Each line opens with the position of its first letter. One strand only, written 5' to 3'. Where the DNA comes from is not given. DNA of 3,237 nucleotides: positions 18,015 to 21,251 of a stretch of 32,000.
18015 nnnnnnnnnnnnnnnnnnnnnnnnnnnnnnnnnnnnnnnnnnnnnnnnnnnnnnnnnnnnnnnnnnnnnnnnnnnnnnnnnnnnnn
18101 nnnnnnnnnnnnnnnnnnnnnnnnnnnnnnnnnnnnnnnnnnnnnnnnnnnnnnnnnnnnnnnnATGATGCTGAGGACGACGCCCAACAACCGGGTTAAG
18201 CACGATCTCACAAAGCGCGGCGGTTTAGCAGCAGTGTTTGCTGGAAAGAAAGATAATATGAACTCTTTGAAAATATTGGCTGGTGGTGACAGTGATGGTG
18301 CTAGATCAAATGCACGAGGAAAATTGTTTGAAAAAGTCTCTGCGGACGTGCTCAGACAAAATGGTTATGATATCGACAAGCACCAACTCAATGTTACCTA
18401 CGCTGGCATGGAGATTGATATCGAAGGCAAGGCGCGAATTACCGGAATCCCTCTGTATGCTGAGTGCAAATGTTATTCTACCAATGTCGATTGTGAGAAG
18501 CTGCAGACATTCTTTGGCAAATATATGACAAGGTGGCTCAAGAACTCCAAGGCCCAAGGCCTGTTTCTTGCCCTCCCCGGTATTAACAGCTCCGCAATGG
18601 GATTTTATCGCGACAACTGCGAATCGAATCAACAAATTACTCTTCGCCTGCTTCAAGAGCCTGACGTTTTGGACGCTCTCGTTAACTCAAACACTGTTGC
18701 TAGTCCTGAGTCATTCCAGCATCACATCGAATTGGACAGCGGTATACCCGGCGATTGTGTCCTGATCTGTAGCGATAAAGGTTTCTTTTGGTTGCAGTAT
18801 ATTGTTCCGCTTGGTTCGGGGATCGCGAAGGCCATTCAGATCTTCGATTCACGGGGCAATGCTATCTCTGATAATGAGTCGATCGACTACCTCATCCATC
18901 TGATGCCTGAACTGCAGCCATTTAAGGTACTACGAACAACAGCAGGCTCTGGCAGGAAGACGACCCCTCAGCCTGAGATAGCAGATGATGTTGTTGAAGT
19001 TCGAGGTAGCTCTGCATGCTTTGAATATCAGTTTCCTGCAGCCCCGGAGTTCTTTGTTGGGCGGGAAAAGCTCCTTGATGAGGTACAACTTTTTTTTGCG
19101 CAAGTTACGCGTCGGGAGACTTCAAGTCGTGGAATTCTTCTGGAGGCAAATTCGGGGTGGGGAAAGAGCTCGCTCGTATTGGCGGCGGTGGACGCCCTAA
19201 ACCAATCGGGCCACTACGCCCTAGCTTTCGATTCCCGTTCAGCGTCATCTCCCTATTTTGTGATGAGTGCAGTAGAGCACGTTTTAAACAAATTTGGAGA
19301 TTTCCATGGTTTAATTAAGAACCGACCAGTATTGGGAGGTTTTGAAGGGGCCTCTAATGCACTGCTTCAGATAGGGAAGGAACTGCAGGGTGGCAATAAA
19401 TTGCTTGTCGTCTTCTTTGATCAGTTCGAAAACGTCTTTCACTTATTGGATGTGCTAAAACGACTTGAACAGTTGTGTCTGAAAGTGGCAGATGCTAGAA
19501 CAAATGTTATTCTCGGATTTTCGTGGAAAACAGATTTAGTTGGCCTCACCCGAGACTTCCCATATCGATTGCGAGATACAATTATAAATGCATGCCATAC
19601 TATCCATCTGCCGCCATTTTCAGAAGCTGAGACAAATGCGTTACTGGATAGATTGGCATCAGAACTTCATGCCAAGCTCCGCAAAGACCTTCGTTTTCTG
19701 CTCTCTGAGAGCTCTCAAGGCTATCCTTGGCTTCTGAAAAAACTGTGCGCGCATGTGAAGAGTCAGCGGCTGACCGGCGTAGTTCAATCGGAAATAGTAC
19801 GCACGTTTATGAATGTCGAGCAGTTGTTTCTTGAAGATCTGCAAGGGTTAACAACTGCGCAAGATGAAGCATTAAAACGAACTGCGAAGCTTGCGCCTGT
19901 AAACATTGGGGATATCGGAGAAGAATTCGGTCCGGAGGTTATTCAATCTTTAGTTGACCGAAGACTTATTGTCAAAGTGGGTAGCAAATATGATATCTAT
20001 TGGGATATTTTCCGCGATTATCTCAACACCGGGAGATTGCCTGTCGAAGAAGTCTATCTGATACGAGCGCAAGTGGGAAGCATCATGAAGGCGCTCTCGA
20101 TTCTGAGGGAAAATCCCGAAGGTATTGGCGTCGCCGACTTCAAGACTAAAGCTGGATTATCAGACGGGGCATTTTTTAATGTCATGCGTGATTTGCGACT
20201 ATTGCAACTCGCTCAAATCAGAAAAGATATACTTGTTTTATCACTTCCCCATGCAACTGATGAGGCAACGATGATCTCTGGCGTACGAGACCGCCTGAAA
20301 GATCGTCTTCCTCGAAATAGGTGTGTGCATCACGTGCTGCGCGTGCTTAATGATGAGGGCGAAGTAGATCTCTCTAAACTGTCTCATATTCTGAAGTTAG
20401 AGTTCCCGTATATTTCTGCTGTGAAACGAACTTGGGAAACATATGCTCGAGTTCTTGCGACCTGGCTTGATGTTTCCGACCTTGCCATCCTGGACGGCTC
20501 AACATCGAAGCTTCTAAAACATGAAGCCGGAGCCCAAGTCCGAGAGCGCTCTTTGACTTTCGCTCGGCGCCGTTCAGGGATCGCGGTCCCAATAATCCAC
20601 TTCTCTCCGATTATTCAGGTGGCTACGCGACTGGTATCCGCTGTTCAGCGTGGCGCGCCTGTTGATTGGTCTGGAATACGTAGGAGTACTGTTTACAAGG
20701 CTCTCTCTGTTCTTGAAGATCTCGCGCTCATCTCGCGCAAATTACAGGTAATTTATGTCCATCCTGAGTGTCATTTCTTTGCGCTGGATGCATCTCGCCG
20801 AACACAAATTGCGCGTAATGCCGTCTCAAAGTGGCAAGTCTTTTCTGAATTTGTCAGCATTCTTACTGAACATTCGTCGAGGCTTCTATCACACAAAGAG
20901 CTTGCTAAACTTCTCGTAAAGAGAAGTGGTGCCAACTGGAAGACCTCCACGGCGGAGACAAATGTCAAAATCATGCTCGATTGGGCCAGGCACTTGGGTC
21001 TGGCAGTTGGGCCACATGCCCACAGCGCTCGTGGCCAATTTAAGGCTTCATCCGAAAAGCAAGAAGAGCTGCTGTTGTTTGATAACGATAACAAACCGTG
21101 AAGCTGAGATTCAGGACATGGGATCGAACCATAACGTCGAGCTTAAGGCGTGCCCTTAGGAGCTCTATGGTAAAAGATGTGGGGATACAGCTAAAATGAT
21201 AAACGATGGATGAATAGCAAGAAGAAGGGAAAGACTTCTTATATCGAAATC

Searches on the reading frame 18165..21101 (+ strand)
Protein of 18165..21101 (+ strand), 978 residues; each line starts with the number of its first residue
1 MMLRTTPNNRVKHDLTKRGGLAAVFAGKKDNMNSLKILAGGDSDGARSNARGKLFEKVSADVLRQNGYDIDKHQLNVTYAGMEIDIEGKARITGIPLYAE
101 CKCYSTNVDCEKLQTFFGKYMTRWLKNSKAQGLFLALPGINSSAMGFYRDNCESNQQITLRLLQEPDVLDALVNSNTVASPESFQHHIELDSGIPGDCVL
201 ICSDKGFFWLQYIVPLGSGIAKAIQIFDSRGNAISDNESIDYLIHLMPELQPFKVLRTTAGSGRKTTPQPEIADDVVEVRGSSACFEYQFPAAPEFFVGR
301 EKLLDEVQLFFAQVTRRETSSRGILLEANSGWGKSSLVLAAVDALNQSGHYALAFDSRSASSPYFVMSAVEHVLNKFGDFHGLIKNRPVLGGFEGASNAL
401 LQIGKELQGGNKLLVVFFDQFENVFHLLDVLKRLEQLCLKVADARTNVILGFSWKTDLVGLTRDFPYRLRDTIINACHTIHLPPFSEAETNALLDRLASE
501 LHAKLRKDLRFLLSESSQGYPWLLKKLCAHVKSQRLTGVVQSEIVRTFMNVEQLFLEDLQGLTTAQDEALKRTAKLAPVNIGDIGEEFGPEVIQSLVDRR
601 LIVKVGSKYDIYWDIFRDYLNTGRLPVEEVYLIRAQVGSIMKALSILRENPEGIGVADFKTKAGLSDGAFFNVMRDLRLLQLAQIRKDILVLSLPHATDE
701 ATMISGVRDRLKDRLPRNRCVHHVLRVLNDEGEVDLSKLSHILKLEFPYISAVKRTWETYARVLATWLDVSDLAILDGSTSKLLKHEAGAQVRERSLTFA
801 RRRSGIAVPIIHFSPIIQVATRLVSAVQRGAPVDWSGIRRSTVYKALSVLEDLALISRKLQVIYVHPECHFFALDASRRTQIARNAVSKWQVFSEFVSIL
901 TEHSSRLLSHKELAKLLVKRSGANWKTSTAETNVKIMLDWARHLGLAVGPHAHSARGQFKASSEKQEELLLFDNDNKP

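Call 3: search_protein_families(library=pfam, proteins=[window:18165-21101:+], max_evalue=0.01)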
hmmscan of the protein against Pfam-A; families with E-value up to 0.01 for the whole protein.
window:18165-21101:+ (978 aa): 5 families
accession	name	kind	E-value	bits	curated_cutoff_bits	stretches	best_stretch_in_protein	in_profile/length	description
PF20703.3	nSTAND1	-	2.7e-09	37.6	27.1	1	294-509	13-211/379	Novel STAND NTPase 1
PF13191.12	AAA_16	-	7.5e-08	33.5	32.6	1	297-365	2-69/167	AAA ATPase domain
PF04471.18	Mrr_cat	-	4.9e-05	23.9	21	1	51-150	5-99/115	Restriction endonuclease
PF09821.14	AAA_assoc_C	-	9.4e-05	23.4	27.6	0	871-946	43-115/119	C-terminal AAA-associated domain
PF14516.12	AAA_35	-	0.0035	16.7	27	0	470-575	186-284/331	AAA-like domain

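Call 4: search_protein_families(library=padloc, proteins=[window:18165-21101:+], max_evalue=0.01)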
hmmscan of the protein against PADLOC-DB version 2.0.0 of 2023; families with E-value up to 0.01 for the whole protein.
window:18165-21101:+ (978 aa): 0 families

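Call 5: search_protein_families(library=ncbifam, proteins=[window:18165-21101:+], max_evalue=0.01)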
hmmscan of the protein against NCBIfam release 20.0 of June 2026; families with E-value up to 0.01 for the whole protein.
window:18165-21101:+ (978 aa): 1 family
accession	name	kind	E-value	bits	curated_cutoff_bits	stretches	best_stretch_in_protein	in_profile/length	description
TIGR03420.1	DnaA_homol_Hda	equivalog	0.0019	17.8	194.8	0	316-361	33-78/226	DnaA regulatory inactivator Hda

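Call 8: find_homologous_proteins(query=window:18165-21101:+, max_evalue=0.001)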
Query window:18165-21101:+ (978 aa): 914 proteins with E <= 0.001 among 8000 candidates; the best 120 are listed.
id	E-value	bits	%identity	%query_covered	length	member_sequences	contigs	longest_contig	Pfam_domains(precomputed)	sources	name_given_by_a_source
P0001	0.0e+0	1698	79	96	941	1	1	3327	PF20703.4,PF04471.19,PF13191.13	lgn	-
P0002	0.0e+0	1693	79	97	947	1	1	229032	PF09821.15,PF20703.4,PF04471.19,PF13191.13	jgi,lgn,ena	-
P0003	0.0e+0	1672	77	97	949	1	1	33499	PF20703.4,PF04471.19,PF13191.13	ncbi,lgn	ncbi:MAG: restriction endonuclease [Thermodesulfobacteriota bacterium]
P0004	0.0e+0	1637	76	97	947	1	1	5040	PF09821.15,PF20703.4,PF13191.13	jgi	-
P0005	0.0e+0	1595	73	96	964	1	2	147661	PF09821.15,PF20703.4,PF13191.13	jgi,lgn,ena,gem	-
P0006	0.0e+0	1585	72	97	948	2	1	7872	PF09821.15,PF20703.4,PF13191.13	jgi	jgi:hypothetical protein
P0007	0.0e+0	1581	73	96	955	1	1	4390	PF09821.15,PF20703.4,PF04471.19,PF13191.13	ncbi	-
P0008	0.0e+0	1573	72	96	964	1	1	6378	PF09821.15,PF20703.4,PF04471.19,PF13191.13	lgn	-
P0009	0.0e+0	1549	71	96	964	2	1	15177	PF09821.15,PF20703.4,PF04471.19,PF13191.13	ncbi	-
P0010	0.0e+0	1494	69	96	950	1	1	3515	PF20703.4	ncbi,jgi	-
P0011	0.0e+0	1459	67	97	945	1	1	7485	PF20703.4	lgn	-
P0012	0.0e+0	1395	65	96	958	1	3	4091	PF09821.15,PF20703.4,PF04471.19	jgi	-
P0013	0.0e+0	1381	63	97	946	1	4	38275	PF09821.15,PF04471.19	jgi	jgi:Fe2+ or Zn2+ uptake regulation protein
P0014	0.0e+0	1370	63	95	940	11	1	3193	PF20703.4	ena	-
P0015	0.0e+0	1362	62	97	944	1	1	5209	PF20703.4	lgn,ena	-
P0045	0.0e+0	1038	50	97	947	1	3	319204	PF09821.15,PF20703.4,PF04471.19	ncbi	-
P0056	0.0e+0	1019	50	95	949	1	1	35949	PF20703.4,PF04471.19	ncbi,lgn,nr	ncbi:MAG: restriction endonuclease [candidate division Zixibacteria bacterium]|nr:restriction endonu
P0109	3.2e-282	957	47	96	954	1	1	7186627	PF20703.4,PF04471.19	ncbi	ncbi:MAG: restriction endonuclease [Leptolyngbya sp. BL-A-14]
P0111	3.4e-282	957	48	95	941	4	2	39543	PF20703.4,PF04471.19,PF13191.13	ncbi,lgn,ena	ncbi:MAG: restriction endonuclease [Terriglobia bacterium]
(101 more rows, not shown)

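Call 11: find_related_loci(query=A1, collection=genome_contigs, flank=10000)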
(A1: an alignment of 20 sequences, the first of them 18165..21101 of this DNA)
Query A1 (978 aa) in genome_contigs; peptide patterns used: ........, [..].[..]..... (x = any residue, [..] = any of these).
349 stretches matched a pattern; 208 encode a relative of the query (tblastn E <= 1e-3); the best 80 are kept; 79 distinct loci.
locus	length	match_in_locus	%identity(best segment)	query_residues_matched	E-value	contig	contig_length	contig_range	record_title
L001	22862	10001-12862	76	25-978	0e+0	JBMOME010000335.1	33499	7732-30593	MAG: Thermodesulfobacteriota bacterium isolate Betzabe_MAG042 MAG042_335, whole genome shotgun sequence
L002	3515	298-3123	69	32-974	0e+0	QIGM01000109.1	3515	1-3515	MAG: bacterium isolate SZUA-149 Ga0063293_10048271, whole genome shotgun sequence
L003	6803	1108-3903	57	32-965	0e+0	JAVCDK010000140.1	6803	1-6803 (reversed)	MAG: Candidatus Celaenobacter antarcticus isolate MAG_3300025698_8 Ga0208771_1003714, whole genome shotgun sequence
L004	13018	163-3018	51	29-977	0e+0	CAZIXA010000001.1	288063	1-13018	MAG TPA_asm: uncultured Clostridia bacterium isolate SRP323688_co1_183 genome assembly, contig: NODE_53_length_288063_co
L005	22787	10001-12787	48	32-958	0e+0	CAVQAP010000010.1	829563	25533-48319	MAG: uncultured Acidobacteriota bacterium isolate MFD03323.bin.1.98 genome assembly, contig: contig_27774, whole genome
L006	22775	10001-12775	48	31-953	0e+0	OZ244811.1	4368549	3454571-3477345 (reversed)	MAG: Dehalococcoidia bacterium isolate b7f49ae4-3fbc-41ae-8be2-2126f258b055 genome assembly, chromosome: 1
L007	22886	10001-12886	47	2-967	0e+0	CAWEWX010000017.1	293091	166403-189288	MAG: uncultured delta proteobacterium isolate MFD03323.bin.3.266 genome assembly, contig: contig_27856, whole genome sho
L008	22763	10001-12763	47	32-949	0e+0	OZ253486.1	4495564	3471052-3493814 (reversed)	MAG: Dehalococcoidia bacterium isolate 22d52d86-1ac5-48a8-ba2c-9c03d7305c6a genome assembly, chromosome: 1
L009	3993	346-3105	48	32-946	0e+0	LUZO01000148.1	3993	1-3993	MAG: Bacteroidales bacterium Bact_23 Bact_23_contig_306324, whole genome shotgun sequence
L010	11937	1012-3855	45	32-975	0e+0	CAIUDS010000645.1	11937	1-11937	MAG: uncultured delta proteobacterium isolate AlinenSedimentsD2_bin-1424 genome assembly, contig: bin-1424:645/816, whol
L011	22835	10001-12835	46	31-966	0e+0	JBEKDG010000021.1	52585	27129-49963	MAG: Terriglobales bacterium isolate SPRUCE 178 SPRUCE_178_21, whole genome shotgun sequence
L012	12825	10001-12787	45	32-958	0e+0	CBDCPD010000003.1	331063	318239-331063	MAG: Dehalococcoidia bacterium isolate 65858962-d3d5-450c-8d97-e4733050bb2d genome assembly, contig: contig_3, whole gen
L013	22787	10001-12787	46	32-958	0e+0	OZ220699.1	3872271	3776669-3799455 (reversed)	MAG: Dehalococcoidia bacterium isolate f58489c1-47d8-4967-8439-08667ebef3fd genome assembly, chromosome: 1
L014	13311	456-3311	46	31-969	0e+0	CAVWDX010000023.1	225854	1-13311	MAG: uncultured Acidobacteriota bacterium isolate MFD09286.bin.1.185 genome assembly, contig: contig_80692, whole genome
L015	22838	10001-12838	47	31-970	0e+0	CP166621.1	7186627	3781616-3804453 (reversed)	MAG: Leptolyngbya sp. BL-A-14 chromosome, complete genome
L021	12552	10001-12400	49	27-826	0e+0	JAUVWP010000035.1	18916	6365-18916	MAG: Methanosarcinales archaeon isolate CSMAG_1193 CSMAG_1193_k127_4563321_length_18916_cov_131.8794, whole genome shotg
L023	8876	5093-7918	40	32-972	0e+0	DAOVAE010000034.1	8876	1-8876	MAG TPA_asm: Desulfobacteraceae bacterium isolate CSMAG_971 CSMAG_971_k141_5518386_length_8876_cov_18.3006, whole genome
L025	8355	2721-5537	41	29-967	0e+0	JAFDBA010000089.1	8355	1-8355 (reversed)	MAG: Deltaproteobacteria bacterium isolate AB_69_Bin_188 AB_69_Bin_188_scaffold_16338, whole genome shotgun sequence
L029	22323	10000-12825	39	32-972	0e+0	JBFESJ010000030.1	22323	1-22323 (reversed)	MAG: Desulfobacterales bacterium isolate Mix_mud06.2021.04.45 k141_1275318_length_22323_cov_10.9280, whole genome shotgu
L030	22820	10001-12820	40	29-967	0e+0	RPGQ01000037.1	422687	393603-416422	MAG: Desulfobacteraceae bacterium Eth-SRB2 Scaffold116_pilon, whole genome shotgun sequence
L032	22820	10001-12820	40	29-967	0e+0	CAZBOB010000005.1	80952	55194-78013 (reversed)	MAG TPA_asm: uncultured Desulfobacteraceae bacterium isolate binchicken_co34_357 genome assembly, contig: NODE_311_lengt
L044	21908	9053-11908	37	26-974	0e+0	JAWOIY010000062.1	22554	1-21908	MAG: Desulfobacterales bacterium isolate CWP6-1.bin.108 k191_802967, whole genome shotgun sequence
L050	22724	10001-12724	37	32-946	0e+0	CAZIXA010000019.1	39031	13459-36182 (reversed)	MAG TPA_asm: uncultured Clostridia bacterium isolate SRP323688_co1_183 genome assembly, contig: NODE_1899_length_39031_c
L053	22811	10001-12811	37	31-967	0e+0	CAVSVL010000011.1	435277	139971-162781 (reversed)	MAG: uncultured delta proteobacterium isolate MFD05684.bin.2.165 genome assembly, contig: contig_33849, whole genome sho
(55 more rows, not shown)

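Call 16: search_solved_structures(query=A1, max_evalue=1)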
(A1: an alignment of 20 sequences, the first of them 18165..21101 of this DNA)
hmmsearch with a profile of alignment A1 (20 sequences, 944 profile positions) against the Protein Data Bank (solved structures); distinct sequences matched with E-value up to 1: 0.

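Call 23: list_cluster_members(proteins=[P0003, P0056, P0109, P0111, P0045])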
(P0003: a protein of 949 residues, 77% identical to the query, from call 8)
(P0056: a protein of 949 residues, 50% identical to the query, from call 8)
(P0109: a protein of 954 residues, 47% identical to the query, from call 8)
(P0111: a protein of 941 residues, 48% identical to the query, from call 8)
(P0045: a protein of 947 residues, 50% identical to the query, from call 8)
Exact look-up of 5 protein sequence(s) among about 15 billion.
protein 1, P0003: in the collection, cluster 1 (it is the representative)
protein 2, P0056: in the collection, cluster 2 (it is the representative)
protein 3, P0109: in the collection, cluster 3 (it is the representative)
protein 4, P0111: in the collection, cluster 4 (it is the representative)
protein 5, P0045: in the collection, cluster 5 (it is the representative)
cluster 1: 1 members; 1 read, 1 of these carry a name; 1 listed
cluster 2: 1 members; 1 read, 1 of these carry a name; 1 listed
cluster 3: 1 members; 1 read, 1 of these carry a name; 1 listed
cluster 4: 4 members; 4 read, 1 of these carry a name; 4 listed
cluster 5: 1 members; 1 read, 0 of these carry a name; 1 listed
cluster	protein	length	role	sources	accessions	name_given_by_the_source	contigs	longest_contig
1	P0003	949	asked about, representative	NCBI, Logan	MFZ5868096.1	MAG: restriction endonuclease [Thermodesulfobacteriota bacterium]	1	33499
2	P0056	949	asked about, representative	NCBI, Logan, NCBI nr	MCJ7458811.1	MAG: restriction endonuclease [candidate division Zixibacteria bacterium] | restriction endonuclease [candidate division Zixibacteria bacterium]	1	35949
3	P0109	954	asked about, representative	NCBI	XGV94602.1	MAG: restriction endonuclease [Leptolyngbya sp. BL-A-14]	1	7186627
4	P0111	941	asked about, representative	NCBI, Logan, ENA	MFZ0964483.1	MAG: restriction endonuclease [Terriglobia bacterium]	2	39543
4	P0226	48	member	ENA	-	-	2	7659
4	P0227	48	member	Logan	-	-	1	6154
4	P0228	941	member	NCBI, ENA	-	-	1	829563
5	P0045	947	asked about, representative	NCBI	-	-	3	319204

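Call 39: search_protein_families(library=pfam, alignment_id=A3, max_evalue=0.00001)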
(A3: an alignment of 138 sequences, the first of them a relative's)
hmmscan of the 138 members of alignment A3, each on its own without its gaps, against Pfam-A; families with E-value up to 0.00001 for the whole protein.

A. member 1, L001:7781-9151:+ (456 aa): 4 families
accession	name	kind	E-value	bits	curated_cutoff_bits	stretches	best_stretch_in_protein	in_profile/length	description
PF02878.22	PGM_PMM_I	-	8.3e-41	139.4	22.5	1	11-140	3-136/138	Phosphoglucomutase/phosphomannomutase, alpha/beta/alpha domain I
PF02880.22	PGM_PMM_III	-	3.1e-26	92.2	20.7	1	261-371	2-115/115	Phosphoglucomutase/phosphomannomutase, alpha/beta/alpha domain III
PF02879.22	PGM_PMM_II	-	2.4e-22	79.9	29.3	1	156-256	1-103/103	Phosphoglucomutase/phosphomannomutase, alpha/beta/alpha domain II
PF00408.26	PGM_PMM_IV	-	3.7e-10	40.2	23.1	1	376-443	1-60/68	Phosphoglucomutase/phosphomannomutase, C-terminal domain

B. families by the number of members that match (of 138 scanned): 105 families (the first 25 are shown)
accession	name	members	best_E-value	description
PF00589.27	Phage_integrase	3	1e-27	Phage integrase family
PF00293.34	NUDIX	3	3e-23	NUDIX domain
PF08751.17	TrwC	2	1.1e-86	TrwC relaxase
PF13604.12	AAA_30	2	2.6e-59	AAA domain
PF02384.22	N6_Mtase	2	2.6e-44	N-6 DNA Methylase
PF07669.17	Eco57I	2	1.8e-30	Eco57I restriction-modification methylase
PF13173.12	AAA_14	2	6.7e-27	AAA domain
PF13245.12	AAA_19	2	4.9e-14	AAA domain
PF01844.29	HNH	2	2.4e-11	HNH endonuclease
PF22232.2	TraI_hel_assoc_N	2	8.3e-10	TraI helicase-associated ssDNA bd, N-terminal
PF13401.12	AAA_22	2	1.4e-09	AAA domain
PF20473.4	MmeI_Mtase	2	1.4e-09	MmeI, DNA-methyltransferase domain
PF14815.12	NUDIX_4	2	4.4e-07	NUDIX domain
PF01964.24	ThiC_Rad_SAM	1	1.4e-181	Radical SAM ThiC family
PF02547.20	Queuosine_synth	1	2.5e-124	Queuosine biosynthesis protein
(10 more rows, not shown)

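Call 40: search_protein_families(library=padloc, alignment_id=A3, max_evalue=0.00001)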
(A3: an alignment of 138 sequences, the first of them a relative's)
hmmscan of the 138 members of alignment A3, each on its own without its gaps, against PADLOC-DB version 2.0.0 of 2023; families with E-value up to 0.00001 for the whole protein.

A. member 1, L001:7781-9151:+ (456 aa): 0 families

B. families by the number of members that match (of 138 scanned): 464 families (the first 25 are shown)
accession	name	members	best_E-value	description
PDLC04134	mad2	3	6e-42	mads_2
PDLC04899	PDC-S07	3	8.5e-11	-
PDLC03021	MTase_I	2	1.4e-61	Type I methyltransferase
PDLC03624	REase_MTase_IIG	2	1.2e-35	Type IIG restriction enzyme-methyltransferase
PDLC03237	MTase_II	2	1.5e-34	Type II methyltransferase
PDLC05065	PDC-S68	2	8.5e-20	-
PDLC02527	PglX|PglXI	2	2.8e-19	PglX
PDLC02525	PglX|PglXI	2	8.5e-19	PglX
PDLC01734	typeIV_RecD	2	1.1e-18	RecD_0_IVD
PDLC05066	PDC-S68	2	1.1e-18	-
PDLC01148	RecD_like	2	4.5e-18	RecD/Tra ATPase fused to N-terminal HHH domain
PDLC03267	MTase_II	2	6.8e-17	Type II methyltransferase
PDLC05064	PDC-S68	2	2.8e-16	-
PDLC02521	PglX|PglXI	2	4.1e-16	PglX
PDLC03348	MTase_II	2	5e-14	Type II methyltransferase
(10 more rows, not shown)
